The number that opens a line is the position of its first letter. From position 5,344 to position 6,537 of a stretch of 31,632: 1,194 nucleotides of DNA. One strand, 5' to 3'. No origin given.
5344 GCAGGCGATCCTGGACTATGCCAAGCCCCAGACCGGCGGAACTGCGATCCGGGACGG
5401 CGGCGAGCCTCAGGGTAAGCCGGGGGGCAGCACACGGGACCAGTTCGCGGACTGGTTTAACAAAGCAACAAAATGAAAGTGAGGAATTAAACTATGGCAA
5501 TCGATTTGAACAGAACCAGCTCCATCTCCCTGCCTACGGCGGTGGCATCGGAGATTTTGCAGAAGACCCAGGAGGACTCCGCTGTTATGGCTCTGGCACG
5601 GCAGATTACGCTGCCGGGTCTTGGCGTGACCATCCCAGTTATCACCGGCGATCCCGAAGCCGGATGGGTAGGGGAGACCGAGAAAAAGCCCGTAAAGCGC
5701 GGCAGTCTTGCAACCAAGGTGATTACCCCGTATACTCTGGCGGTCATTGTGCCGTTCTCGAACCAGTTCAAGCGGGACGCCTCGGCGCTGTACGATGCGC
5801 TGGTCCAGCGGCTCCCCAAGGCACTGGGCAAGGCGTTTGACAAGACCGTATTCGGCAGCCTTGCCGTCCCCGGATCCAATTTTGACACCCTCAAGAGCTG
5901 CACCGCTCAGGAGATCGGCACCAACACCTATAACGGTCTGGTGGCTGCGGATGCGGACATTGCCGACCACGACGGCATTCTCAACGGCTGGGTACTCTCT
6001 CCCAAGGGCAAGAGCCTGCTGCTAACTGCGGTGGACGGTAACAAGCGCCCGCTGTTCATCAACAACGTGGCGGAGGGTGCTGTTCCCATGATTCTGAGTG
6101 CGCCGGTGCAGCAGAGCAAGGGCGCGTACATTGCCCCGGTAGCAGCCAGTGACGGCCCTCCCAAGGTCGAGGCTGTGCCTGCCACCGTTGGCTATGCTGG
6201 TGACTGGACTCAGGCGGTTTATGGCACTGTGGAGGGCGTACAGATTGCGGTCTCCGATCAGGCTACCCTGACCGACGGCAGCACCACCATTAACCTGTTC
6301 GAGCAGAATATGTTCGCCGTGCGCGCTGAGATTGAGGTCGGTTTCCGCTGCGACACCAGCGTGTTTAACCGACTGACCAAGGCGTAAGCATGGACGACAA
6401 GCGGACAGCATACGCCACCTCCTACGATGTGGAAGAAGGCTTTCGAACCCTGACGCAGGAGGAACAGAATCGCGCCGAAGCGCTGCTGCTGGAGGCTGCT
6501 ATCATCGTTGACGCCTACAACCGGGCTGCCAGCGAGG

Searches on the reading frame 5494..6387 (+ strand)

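Call 53: search_protein_families(library=phrogs, proteins=[window:5494-6387:+], max_evalue=0.00001)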
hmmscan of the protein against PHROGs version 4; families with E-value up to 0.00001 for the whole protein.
window:5494-6387:+ (297 aa): 2 families
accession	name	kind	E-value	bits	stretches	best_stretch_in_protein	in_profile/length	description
phrog_10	-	head and packaging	9.3e-45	154.8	1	13-285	369-623/752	major head protein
phrog_617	-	head and packaging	1.4e-11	45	1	26-265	365-598/626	major head protein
